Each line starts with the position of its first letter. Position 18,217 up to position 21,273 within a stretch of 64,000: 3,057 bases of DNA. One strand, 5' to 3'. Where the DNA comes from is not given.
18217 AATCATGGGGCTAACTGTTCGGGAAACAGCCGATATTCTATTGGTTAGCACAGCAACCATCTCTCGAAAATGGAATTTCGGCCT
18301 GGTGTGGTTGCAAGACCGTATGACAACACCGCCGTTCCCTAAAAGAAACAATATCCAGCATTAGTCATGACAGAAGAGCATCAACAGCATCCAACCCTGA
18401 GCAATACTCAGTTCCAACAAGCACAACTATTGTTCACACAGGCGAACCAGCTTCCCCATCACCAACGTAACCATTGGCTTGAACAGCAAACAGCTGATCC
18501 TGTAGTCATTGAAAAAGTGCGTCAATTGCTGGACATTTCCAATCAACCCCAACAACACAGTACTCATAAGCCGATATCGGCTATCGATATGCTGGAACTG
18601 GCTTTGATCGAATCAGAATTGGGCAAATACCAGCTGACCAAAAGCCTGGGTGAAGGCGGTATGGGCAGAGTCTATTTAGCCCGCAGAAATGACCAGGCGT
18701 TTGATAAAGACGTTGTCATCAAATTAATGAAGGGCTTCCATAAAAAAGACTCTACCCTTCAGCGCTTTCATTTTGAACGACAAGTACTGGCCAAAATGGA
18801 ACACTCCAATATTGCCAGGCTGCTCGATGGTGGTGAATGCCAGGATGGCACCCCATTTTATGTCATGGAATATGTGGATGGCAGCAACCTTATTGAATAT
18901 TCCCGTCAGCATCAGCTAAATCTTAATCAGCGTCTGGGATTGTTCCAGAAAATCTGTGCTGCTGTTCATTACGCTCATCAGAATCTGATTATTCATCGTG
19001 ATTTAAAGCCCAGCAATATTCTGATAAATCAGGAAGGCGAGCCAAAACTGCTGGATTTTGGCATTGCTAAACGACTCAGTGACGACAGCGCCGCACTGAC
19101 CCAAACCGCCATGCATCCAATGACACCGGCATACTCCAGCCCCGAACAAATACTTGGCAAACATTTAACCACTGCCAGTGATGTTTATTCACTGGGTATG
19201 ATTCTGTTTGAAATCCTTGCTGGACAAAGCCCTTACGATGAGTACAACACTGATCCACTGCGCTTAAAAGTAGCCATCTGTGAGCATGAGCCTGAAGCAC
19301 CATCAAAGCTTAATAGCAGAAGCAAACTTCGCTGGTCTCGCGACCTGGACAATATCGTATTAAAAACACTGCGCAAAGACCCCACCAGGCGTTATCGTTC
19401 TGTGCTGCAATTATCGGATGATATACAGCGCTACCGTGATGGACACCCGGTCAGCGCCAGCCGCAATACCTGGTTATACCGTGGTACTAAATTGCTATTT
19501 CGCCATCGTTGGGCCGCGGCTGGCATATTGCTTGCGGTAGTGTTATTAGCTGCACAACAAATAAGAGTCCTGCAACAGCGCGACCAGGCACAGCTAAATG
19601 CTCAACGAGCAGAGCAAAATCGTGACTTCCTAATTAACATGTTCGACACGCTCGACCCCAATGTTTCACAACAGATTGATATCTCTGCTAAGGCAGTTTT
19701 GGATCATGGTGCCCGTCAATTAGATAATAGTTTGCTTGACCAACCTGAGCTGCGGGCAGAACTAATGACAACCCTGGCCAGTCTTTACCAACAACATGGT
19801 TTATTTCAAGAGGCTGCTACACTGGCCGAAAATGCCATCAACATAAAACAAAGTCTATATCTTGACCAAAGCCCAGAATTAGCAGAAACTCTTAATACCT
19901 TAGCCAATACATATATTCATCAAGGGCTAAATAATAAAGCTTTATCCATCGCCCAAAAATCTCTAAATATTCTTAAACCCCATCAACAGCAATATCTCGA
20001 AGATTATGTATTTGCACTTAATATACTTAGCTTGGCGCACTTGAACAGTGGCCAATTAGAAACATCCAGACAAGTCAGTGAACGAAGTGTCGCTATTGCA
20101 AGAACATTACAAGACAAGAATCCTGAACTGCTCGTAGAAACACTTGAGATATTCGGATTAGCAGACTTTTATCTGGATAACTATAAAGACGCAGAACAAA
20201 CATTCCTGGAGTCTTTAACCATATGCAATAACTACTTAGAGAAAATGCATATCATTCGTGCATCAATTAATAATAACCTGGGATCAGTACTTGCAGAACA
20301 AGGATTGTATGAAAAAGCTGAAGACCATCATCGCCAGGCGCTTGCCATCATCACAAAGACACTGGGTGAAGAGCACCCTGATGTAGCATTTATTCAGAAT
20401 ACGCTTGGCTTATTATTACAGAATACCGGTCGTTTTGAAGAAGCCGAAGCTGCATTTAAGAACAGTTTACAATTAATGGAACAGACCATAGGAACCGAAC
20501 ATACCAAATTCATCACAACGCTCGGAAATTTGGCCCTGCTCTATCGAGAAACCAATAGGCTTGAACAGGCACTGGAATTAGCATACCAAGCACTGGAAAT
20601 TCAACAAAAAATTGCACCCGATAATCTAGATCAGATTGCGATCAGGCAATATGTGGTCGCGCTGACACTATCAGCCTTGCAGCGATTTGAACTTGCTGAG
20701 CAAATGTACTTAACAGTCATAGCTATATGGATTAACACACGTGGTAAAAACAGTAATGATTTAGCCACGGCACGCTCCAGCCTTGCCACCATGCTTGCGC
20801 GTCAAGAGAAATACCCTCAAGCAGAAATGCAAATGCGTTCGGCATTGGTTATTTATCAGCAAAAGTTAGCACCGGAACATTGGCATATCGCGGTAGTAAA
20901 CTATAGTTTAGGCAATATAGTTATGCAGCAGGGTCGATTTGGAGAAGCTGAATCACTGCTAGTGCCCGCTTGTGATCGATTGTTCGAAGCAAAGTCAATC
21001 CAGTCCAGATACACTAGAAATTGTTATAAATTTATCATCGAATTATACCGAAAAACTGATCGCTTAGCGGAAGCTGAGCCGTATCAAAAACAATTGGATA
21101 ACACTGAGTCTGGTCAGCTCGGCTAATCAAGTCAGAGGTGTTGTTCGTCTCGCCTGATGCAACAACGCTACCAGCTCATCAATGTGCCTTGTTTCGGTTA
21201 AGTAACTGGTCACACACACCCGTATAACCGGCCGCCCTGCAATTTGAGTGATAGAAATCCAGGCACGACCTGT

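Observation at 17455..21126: ECF sigma factor translationally coupled to a 919-aa membrane TPR Ser/Thr kinase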

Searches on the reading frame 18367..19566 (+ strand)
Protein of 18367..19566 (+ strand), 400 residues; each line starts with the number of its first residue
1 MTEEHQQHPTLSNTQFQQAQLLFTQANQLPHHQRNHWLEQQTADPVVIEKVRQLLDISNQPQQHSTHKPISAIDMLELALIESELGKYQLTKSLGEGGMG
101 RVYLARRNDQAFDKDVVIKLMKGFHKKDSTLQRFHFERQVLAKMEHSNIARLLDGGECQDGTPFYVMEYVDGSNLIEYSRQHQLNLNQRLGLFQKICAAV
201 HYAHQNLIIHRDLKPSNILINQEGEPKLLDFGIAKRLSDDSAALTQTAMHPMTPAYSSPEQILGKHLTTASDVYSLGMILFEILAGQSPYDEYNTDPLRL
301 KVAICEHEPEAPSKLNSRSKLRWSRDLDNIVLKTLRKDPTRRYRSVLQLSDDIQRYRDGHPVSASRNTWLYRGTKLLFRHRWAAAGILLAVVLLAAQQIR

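Call 41: find_homologous_proteins(query=window:18367-19566:+, max_evalue=1e-20)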
Query window:18367-19566:+ (400 aa): 7869 proteins with E <= 1e-20 among 8000 candidates; the best 120 are listed.
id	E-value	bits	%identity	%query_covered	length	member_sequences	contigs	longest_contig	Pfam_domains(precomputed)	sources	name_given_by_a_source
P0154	1.4e-100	356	44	97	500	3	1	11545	PF07714.24,PF00069.32,PF03109.23,PF01636.30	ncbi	ncbi:MAG: serine/threonine-protein kinase, partial [Pseudomonadota bacterium]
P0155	9.3e-98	346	48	93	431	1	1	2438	PF07714.24,PF00069.32,PF03109.23,PF01636.30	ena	-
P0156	2.9e-96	341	45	96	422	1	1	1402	PF07714.24,PF00069.32,PF03109.23,PF01636.30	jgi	jgi:serine/threonine protein kinase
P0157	1.2e-95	339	46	96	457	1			PF07714.24,PF00069.32,PF03109.23,PF01636.30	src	-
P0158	3.5e-95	338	43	93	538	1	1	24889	PF07714.24,PF00069.32,PF03109.23,PF01636.30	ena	-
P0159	5.0e-95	337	46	92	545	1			PF07714.24,PF00069.32,PF03109.23,PF01636.30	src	-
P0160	1.0e-94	336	46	94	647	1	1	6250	PF07714.24,PF00069.32,PF03109.23,PF13424.13,PF01636.30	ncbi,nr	ncbi:MAG: serine/threonine-protein kinase [Verrucomicrobiota bacterium]|nr:serine/threonine-protein 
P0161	1.3e-94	336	51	76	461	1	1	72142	PF07714.24,PF00069.32,PF03109.23,PF01636.30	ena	-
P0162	1.5e-94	336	50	79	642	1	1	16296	PF13176.13,PF24885.2,PF13374.13,PF14559.13,PF07714.24,PF00069.32,PF00515.35,PF03109.23,PF13424.13,PF13432.13,PF13181.13,PF07719.24,PF01636.30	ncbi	ncbi:MAG: protein kinase [Candidatus Sulfotelmatobacter sp.]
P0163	1.5e-94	336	44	97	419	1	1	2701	PF07714.24,PF00069.32,PF03109.23,PF01636.30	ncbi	-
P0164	1.7e-94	336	48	70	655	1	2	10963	PF07714.24,PF00069.32,PF03109.23,PF14531.13,PF01636.30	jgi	jgi:serine/threonine protein kinase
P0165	4.2e-94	334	43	94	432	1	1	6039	PF07714.24,PF00069.32,PF03109.23,PF01636.30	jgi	jgi:eukaryotic-like serine/threonine-protein kinase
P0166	4.7e-94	334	46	87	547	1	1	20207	PF07714.24,PF00069.32,PF00515.35,PF03109.23,PF13424.13,PF13176.13,PF24885.2,PF13181.13,PF07719.24,PF01636.30,PF13374.13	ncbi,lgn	-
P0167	5.2e-94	334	43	97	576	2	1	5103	PF07714.24,PF00069.32,PF03109.23,PF13424.13,PF24885.2,PF01636.30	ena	-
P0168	8.1e-94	333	50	76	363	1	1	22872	PF07714.24,PF00069.32,PF03109.23,PF01636.30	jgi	jgi:serine/threonine protein kinase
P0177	1.2e-92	330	45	93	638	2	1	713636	PF13176.13,PF24885.2,PF13374.13,PF07714.24,PF00069.32,PF17874.8,PF00515.35,PF03109.23,PF13424.13,PF13181.13,PF07719.24,PF01636.30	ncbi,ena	-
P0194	1.1e-91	326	44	93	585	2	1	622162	PF07714.24,PF00069.32,PF03109.23,PF13424.13,PF13176.13,PF24885.2,PF07719.24,PF13374.13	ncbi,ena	-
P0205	3.3e-91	325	43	93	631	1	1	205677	PF07714.24,PF00069.32,PF03109.23,PF01636.30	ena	-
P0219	2.1e-90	322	43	94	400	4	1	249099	PF07714.24,PF00069.32,PF03109.23,PF01636.30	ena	-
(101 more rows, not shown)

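Call 46: find_encoding_contigs(protein=P0177, flank=4000, max_places=1)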
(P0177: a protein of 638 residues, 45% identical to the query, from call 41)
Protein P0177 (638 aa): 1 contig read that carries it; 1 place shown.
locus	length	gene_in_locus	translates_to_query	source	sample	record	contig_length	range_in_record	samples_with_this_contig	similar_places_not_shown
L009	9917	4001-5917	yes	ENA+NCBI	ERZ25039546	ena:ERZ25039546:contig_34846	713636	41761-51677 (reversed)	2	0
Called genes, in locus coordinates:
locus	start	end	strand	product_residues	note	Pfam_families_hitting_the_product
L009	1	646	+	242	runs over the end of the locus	PF00072:Response_reg, PF00486:Trans_reg_C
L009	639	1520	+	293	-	PF00672:HAMP, PF00512:HisKA (weak)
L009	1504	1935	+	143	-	PF02518:HATPase_c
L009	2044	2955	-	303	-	PF00392:GntR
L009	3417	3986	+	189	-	PF07638:Sigma70_ECF, PF08281:Sigma70_r4_2, PF04545:Sigma70_r4 (weak)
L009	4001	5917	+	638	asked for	PF13176:TPR_7 (faint), PF00069:Pkinase, PF01636:APH (faint), PF07714:PK_Tyr_Ser-Thr, PF03109:ABC1 (weak), PF24885:TPR_NPHP3, PF13424:TPR_12, PF13374:TPR_10 (weak), +4 more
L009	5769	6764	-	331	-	-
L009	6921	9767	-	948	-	PF07944:Beta-AFase-like_GH127_cat, PF20736:Glyco_hydro127M, PF20737:Glyco_hydro127C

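Call 47: find_encoding_contigs(protein=P0194, flank=4000, max_places=1)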
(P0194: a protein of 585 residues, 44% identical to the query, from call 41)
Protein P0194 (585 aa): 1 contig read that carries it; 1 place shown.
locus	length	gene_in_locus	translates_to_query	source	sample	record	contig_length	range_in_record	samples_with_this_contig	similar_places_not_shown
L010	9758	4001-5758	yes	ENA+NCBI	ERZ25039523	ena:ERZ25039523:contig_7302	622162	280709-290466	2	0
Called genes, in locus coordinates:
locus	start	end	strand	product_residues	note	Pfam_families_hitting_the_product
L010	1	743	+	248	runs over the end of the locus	PF01895:PhoU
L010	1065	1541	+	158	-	PF07366:SnoaL, PF12680:SnoaL_2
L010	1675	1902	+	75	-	-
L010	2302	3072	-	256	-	-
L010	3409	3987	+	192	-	PF07638:Sigma70_ECF, PF08281:Sigma70_r4_2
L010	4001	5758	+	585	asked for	PF00069:Pkinase, PF07714:PK_Tyr_Ser-Thr, PF03109:ABC1, PF24885:TPR_NPHP3, PF13374:TPR_10 (weak), PF13424:TPR_12, PF13374:TPR_10 (weak), PF13424:TPR_12 (weak), +2 more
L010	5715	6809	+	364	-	-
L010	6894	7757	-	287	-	PF08450:SGL (faint), PF01436:NHL (faint), PF07494:Reg_prop (faint)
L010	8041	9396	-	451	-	PF04932:Wzy_C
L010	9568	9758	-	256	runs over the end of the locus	PF05175:MTS (weak), PF13489:Methyltransf_23, PF06325:PrmA (weak), PF13847:Methyltransf_31, PF08241:Methyltransf_11, PF08242:Methyltransf_12, PF13649:Methyltransf_25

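Call 48: find_encoding_contigs(protein=P0205, flank=4000, max_places=1)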
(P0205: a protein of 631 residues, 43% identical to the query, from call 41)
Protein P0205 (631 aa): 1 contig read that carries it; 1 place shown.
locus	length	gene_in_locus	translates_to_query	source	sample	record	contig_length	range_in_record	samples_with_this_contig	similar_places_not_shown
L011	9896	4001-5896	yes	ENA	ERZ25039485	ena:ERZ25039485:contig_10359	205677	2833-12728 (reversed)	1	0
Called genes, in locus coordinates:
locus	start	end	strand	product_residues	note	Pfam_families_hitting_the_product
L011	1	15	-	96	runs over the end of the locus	-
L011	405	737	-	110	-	PF00691:OmpA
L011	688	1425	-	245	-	PF18914:DUF5666 (weak), PF11839:Alanine_zipper (weak)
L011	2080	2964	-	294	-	PF14247:DUF4344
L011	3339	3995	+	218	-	PF07638:Sigma70_ECF, PF04545:Sigma70_r4 (faint), PF08281:Sigma70_r4_2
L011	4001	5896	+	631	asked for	PF00069:Pkinase, PF01636:APH (faint), PF07714:PK_Tyr_Ser-Thr, PF03109:ABC1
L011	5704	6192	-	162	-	PF02075:RuvC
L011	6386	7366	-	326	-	PF01709:Transcrip_reg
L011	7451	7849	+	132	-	-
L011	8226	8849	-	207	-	PF02073:Peptidase_M29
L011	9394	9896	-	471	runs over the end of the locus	PF01680:SOR_SNZ, PF01174:SNO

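Call 49: find_encoding_contigs(protein=P0219, flank=4000, max_places=1)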
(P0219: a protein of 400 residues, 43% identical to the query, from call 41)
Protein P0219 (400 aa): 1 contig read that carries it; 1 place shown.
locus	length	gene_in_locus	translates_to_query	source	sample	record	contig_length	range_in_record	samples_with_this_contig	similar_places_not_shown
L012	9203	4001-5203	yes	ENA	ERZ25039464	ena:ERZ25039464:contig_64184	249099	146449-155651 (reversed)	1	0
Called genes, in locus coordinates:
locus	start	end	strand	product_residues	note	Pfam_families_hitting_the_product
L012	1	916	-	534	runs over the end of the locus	PF05977:MFS_3, PF00083:Sugar_tr, PF07690:MFS_1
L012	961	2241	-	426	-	PF01321:Creatinase_N, PF00557:Peptidase_M24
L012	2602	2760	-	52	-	-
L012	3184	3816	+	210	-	PF07638:Sigma70_ECF, PF08281:Sigma70_r4_2, PF04545:Sigma70_r4 (weak)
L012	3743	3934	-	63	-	-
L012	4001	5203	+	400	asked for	PF00069:Pkinase, PF01636:APH (faint), PF07714:PK_Tyr_Ser-Thr, PF03109:ABC1 (weak)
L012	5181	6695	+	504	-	PF13424:TPR_12 (faint), PF13428:TPR_14 (faint), PF07719:TPR_2 (faint)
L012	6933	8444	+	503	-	PF00497:SBP_bac_3, PF00528:BPD_transp_1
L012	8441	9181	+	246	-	PF00005:ABC_tran, PF02463:SMC_N (faint), PF13304:AAA_21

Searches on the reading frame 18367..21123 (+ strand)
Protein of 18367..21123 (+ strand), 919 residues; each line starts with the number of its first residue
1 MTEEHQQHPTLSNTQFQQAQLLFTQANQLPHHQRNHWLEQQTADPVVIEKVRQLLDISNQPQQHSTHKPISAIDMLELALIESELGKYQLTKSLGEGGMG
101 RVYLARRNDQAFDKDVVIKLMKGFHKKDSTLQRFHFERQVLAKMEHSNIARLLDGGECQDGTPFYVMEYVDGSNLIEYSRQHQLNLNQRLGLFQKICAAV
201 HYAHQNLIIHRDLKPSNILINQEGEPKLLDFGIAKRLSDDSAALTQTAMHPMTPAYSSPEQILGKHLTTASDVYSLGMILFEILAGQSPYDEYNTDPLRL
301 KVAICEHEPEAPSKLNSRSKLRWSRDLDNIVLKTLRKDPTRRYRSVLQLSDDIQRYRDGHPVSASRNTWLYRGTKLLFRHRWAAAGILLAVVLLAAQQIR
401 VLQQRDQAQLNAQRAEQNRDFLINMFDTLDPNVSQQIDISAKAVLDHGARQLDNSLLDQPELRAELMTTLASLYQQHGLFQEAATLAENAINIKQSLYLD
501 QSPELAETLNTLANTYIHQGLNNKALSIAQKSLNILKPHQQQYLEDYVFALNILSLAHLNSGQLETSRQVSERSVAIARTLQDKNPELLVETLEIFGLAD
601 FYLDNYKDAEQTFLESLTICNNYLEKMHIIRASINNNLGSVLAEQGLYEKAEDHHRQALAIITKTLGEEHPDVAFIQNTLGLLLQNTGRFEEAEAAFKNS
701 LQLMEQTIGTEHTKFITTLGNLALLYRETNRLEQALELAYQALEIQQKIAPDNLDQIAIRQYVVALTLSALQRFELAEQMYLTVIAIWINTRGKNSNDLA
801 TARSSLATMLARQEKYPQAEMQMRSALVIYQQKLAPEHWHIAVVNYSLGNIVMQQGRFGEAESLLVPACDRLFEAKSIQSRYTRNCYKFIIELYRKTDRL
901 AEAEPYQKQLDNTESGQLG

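Call 3: search_protein_families(library=pfam, proteins=[window:18367-21123:+], max_evalue=0.01)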
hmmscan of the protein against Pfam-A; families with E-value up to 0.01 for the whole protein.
window:18367-21123:+ (919 aa): 19 families
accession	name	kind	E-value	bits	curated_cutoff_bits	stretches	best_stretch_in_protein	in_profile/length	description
PF13424.12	TPR_12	-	5.9e-57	190.2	30.1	5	632-698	3-69/77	Tetratricopeptide repeat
PF00069.31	Pkinase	-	7.1e-48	163.7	31.7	1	88-343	1-252/263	Protein kinase domain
PF13374.12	TPR_10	-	1.7e-47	158.6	27.5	4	636-672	6-42/42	Tetratricopeptide repeat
PF07714.23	PK_Tyr_Ser-Thr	-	1.3e-38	133.2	23.1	1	89-302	2-217/258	Protein tyrosine and serine/threonine kinase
PF24885.1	TPR_NPHP3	-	8.2e-32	110.9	100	5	599-750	75-217/239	Nephrocystin-3 TPR domain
PF07719.23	TPR_2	-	2.7e-18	65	27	1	675-705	2-32/34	Tetratricopeptide repeat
PF00515.34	TPR_1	-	1.3e-17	63.3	27.8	2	636-661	5-30/34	Tetratricopeptide repeat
PF17874.7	TPR_MalT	-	2.7e-14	53.7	45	2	591-710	41-157/336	MalT-like TPR region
PF13181.12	TPR_8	-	2.8e-14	52.4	25.7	0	718-748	3-33/34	Tetratricopeptide repeat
PF13176.12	TPR_7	-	4.4e-10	39.3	27.9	0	637-662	4-29/36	Tetratricopeptide repeat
PF13428.12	TPR_14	-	1.8e-07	31.6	23.5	0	722-745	7-30/44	Tetratricopeptide repeat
PF03109.22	ABC1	-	3e-07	30.3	22.9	1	166-240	146-220/244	ABC1 atypical kinase-like domain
PF01636.29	APH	-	2e-06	28.2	23.2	0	127-201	31-108/239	Phosphotransferase enzyme family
PF13432.12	TPR_16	-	5.7e-06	27.1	32.7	0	632-660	31-59/65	Tetratricopeptide repeat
PF13431.12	TPR_17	-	1.5e-05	25.3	24.4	0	499-526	6-33/34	Tetratricopeptide repeat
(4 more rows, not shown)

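Call 4: search_protein_families(library=ncbifam, proteins=[window:18367-21123:+], max_evalue=0.01)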
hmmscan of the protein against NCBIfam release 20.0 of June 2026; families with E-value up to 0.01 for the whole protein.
window:18367-21123:+ (919 aa): 26 families (the best 25 are shown)
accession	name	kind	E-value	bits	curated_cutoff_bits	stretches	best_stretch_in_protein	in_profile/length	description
NF033483.0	PknB_PASTA_kin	equivalog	3e-74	251.1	450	1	86-366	7-278/563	Stk1 family PASTA domain-containing Ser/Thr kinase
NF047741.1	antiphage_MADS6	equivalog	1.4e-47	162.6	460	2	181-360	293-464/612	methylation-associated defense system protein kinase MAD6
NF040586.1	FxSxx_TPR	equivalog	3.2e-41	141.7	300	2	633-904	429-702/830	FxSxx-COOH system tetratricopeptide repeat protein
NF052427.1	StpK7MSMEG_1200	equivalog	1.1e-40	139.7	900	1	84-418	5-332/601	serine/threonine protein kinase StpK7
TIGR03903.1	TOMM_kin_cyc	equivalog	2.4e-39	135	705.75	1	114-288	4-187/1267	TOMM system kinase/cyclase fusion protein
NF009651.0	PRK13184.1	equivalog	1e-34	119.7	839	1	86-364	2-298/932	serine/threonine-protein kinase PknD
NF038150.1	lanthi_synth_IV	equivalog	7.4e-28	97.3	650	1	86-358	189-458/851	class IV lanthionine synthetase LanL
NF033442.0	BREX_PglW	equivalog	7.4e-25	86.9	990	1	28-358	138-488/1391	BREX system serine/threonine kinase PglW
NF053615.1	SerThrKinAfsKStmc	equivalog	2.6e-22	79.3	1300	1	85-293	12-216/809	protein serine/threonine kinase AfsK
NF038151.1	lanthi_synth_III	equivalog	5.2e-14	51.6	575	1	86-314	220-453/833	class III lanthionine synthetase LanKC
NF043056.1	T4SS_LegK1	equivalog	5.8e-14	51.6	550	1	94-283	79-283/516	Dot/Icm T4SS effector kinase LegK1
NF058632.1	SerThrKinPrkT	equivalog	6.9e-11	41.7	280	1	87-223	22-153/322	serine/threonine protein kinase PrkT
TIGR03724.2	arch_bud32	equivalog_domain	9.1e-08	31.8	125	1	166-238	71-135/193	KEOPS complex kinase/ATPase Bud32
NF011464.0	PRK14879.1-7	equivalog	4.4e-07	29.9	246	1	165-235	83-150/221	Kae1-associated kinase Bud32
NF011463.0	PRK14879.1-4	equivalog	5.1e-07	29.3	188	1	164-236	94-162/237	Kae1-associated kinase Bud32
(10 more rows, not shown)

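Call 12: search_solved_structures(query=window:18367-21123:+, max_evalue=1e-20, show_alignments=2)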
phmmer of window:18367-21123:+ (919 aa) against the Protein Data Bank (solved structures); distinct sequences matched with E-value up to 1e-20: 198 (the best 60 are shown).
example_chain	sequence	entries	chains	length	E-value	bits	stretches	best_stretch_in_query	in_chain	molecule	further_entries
1mru_A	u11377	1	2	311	4.1e-47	164.4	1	86-366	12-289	Probable serine/threonine-protein kinase pknB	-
3f69_A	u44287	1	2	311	6.1e-47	163.8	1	86-366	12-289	Serine/threonine-protein kinase pknB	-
3ori_A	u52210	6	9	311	8.3e-47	163.4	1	86-366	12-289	Serine/threonine protein kinase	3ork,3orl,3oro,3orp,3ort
3f61_A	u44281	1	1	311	9.2e-47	163.2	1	86-366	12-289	Serine/threonine-protein kinase pknB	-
3orm_A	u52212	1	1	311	4.9e-46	160.8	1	86-366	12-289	Serine/threonine protein kinase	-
5u94_A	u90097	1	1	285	1.6e-45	159.1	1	86-359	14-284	Serine/threonine-protein kinase PknB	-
6b2p_A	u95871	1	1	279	2.6e-45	158.4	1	86-359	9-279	Serine/threonine-protein kinase PknB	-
1o6y_A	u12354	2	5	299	2.6e-45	158.4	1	86-359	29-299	SERINE/THREONINE-PROTEIN KINASE PKNB | Probable serine/threonine-protein kinase pknB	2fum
6i2p_A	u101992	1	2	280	5.1e-45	157.5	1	86-359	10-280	Serine/threonine-protein kinase PknB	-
9eed_A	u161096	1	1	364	2.1e-44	155.4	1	10-358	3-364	Kinase domain protein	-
9ruk_A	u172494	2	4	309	4.4e-42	147.7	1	85-353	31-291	Serine/threonine-protein kinase StkP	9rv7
9ru3_A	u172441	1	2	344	7.2e-42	147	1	85-353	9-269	Serine/threonine-protein kinase StkP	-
9ruj_A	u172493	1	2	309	1.7e-41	145.8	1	85-353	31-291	Serine/threonine-protein kinase StkP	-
9ymt_A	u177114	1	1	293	8.1e-41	143.5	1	87-355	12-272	Serine/Threonine Kinase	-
4eqm_A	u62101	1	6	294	8.2e-41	143.5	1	87-355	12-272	Protein kinase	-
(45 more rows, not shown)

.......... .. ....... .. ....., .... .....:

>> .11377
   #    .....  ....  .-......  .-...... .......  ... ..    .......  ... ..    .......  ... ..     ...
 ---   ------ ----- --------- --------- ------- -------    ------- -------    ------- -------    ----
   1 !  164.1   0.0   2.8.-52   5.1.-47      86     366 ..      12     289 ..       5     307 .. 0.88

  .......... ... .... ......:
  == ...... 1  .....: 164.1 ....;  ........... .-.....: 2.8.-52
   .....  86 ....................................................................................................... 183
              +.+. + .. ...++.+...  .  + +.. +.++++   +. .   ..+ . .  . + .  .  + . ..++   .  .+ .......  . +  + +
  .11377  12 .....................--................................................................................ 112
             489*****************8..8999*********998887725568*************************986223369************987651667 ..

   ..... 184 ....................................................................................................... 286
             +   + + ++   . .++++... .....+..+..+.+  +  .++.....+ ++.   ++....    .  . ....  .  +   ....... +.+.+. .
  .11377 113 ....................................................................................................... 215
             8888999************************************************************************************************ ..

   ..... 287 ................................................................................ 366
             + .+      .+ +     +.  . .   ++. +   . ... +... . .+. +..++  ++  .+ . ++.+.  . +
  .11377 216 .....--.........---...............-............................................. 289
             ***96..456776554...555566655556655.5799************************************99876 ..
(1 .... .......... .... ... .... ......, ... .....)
